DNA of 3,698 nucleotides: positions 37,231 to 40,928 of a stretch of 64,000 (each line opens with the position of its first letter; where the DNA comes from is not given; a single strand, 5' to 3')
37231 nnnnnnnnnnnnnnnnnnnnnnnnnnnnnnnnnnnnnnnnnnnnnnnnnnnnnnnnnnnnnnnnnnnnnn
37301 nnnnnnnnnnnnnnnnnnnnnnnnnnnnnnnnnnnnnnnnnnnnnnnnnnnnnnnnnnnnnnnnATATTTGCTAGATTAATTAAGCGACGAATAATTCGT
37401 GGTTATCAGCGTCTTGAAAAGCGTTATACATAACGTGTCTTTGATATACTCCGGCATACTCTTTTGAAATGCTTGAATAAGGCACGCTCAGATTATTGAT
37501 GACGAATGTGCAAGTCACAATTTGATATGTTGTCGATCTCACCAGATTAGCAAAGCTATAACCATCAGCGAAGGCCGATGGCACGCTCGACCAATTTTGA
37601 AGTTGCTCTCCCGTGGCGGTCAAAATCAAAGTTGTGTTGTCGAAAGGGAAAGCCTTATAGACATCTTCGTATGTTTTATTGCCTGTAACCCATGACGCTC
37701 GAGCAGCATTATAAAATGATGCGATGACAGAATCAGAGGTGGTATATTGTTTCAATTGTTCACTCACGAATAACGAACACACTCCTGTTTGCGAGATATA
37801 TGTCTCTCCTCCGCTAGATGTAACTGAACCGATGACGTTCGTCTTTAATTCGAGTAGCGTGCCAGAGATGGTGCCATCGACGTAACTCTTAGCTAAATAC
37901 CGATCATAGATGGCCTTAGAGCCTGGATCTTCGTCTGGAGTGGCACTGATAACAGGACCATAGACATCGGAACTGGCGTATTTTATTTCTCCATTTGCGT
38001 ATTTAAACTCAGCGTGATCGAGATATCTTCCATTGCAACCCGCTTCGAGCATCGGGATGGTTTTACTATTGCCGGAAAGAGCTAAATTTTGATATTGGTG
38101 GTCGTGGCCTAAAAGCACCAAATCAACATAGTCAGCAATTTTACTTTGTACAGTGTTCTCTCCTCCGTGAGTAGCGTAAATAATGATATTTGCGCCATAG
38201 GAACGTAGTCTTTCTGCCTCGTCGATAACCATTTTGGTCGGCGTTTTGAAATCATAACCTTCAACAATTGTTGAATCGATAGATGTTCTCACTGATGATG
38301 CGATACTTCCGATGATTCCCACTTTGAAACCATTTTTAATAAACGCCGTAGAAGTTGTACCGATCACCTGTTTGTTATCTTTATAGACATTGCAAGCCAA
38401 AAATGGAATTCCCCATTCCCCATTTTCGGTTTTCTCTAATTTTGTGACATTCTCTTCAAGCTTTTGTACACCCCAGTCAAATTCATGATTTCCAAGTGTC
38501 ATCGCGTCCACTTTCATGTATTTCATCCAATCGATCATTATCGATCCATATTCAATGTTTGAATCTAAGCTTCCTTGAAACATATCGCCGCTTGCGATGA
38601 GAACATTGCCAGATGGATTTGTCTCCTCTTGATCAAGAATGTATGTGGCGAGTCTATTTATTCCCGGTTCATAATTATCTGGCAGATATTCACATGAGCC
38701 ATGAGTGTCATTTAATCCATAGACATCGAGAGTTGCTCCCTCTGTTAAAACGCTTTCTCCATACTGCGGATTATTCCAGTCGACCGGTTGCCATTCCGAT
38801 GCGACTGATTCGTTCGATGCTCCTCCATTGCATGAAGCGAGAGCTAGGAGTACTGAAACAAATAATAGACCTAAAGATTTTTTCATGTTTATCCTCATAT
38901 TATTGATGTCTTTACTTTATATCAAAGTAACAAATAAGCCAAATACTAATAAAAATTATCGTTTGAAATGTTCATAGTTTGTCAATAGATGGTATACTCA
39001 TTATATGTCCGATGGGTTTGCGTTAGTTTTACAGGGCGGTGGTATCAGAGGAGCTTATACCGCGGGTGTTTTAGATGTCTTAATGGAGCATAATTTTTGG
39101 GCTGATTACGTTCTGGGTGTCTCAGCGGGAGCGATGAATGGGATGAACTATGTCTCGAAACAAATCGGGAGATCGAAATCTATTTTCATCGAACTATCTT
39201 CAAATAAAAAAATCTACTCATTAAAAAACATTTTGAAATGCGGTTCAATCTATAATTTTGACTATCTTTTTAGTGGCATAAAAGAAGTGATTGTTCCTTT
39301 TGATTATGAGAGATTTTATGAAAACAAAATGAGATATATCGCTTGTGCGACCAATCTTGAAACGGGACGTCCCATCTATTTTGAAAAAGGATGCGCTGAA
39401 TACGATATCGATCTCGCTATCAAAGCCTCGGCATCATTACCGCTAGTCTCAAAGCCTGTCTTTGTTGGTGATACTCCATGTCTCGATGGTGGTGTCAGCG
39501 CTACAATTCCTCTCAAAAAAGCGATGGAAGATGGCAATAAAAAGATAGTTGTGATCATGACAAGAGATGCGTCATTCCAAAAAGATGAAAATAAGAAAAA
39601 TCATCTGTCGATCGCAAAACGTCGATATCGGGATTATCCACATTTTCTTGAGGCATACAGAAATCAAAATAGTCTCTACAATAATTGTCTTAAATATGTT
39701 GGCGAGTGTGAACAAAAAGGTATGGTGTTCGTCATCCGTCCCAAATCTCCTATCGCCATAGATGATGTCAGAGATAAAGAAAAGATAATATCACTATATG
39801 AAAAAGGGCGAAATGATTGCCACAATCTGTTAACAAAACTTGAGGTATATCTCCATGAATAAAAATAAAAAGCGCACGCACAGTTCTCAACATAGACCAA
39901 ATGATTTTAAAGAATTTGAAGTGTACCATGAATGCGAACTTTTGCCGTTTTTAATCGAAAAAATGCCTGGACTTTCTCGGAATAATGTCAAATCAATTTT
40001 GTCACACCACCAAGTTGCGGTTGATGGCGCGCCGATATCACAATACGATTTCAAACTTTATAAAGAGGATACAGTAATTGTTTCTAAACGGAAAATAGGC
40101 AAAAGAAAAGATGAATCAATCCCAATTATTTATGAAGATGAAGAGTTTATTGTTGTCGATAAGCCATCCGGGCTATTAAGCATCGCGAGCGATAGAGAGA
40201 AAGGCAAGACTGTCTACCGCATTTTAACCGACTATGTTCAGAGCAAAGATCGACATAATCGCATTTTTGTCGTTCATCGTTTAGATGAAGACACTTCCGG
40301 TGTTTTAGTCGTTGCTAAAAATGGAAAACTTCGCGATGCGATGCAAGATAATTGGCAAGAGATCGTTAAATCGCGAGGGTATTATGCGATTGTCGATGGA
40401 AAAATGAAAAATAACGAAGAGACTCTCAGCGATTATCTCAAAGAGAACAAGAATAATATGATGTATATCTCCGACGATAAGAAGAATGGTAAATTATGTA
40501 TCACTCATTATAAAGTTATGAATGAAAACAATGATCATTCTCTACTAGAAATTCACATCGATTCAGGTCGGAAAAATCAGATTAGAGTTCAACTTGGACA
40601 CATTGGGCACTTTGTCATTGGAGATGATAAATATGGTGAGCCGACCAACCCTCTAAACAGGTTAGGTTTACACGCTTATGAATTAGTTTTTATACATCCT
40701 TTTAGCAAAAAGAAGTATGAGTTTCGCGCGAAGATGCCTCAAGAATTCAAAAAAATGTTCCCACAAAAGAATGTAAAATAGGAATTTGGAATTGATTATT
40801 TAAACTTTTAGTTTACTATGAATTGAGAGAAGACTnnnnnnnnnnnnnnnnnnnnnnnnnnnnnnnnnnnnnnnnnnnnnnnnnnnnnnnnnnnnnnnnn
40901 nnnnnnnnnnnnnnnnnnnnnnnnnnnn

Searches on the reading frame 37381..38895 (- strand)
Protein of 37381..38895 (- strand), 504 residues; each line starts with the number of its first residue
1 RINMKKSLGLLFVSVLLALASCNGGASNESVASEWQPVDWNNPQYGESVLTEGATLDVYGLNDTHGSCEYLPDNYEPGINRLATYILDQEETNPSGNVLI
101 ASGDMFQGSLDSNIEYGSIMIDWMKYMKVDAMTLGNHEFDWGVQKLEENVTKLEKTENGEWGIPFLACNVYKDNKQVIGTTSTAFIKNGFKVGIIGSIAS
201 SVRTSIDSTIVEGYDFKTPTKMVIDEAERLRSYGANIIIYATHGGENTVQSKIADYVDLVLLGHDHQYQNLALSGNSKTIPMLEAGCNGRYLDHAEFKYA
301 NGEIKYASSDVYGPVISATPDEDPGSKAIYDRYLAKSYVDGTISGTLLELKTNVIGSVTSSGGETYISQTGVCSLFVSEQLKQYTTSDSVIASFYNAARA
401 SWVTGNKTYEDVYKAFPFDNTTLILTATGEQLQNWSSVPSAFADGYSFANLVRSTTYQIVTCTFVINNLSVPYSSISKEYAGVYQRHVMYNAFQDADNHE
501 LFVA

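Call 56: search_protein_families(library=pfam, proteins=[window:37381-38895:-], max_evalue=1)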
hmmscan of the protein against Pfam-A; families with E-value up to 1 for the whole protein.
window:37381-38895:- (504 aa): 3 families
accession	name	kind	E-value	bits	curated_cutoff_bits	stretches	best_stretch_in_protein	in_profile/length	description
PF00149.33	Metallophos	-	5.9e-09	37.1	21.5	1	59-268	4-191/191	Calcineurin-like phosphoesterase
PF02872.23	5_nucleotid_C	-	2.6e-05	24.8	23.6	1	367-435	19-85/158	5'-nucleotidase, C-terminal domain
PF09587.15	PGA_cap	-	0.037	14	27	1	115-248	64-202/255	Bacterial capsule synthesis protein PGA_cap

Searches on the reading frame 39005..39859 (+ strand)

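Call 56: search_protein_families(library=pfam, proteins=[window:39005-39859:+], max_evalue=1)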
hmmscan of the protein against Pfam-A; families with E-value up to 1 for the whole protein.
window:39005-39859:+ (285 aa): 3 families
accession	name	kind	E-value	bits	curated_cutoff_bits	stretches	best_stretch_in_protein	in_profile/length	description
PF01734.28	Patatin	-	1.4e-22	81.3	27.7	1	7-173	1-190/191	Patatin-like phospholipase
PF19890.4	DUF6363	-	9.2e-12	45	26.4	1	211-283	1-74/75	Domain of unknown function (DUF6363)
PF22037.2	PSD13_N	-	0.025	15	27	0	100-117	155-172/224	PSD13 N-terminal repeats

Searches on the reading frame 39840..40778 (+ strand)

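Call 56: search_protein_families(library=pfam, proteins=[window:39840-40778:+], max_evalue=1)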
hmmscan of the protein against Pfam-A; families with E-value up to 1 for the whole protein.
window:39840-40778:+ (313 aa): 3 families
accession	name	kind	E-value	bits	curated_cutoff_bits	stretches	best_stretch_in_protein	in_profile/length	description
PF00849.27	PseudoU_synth_2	-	7.9e-32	111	26.8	1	103-252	2-150/152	RNA pseudouridylate synthase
PF14633.12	SH2_2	-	0.013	15.4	27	1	167-237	116-185/211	SH2 domain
PF13275.11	S4_2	-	0.13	12.6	24.6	1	50-85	26-61/65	S4 domain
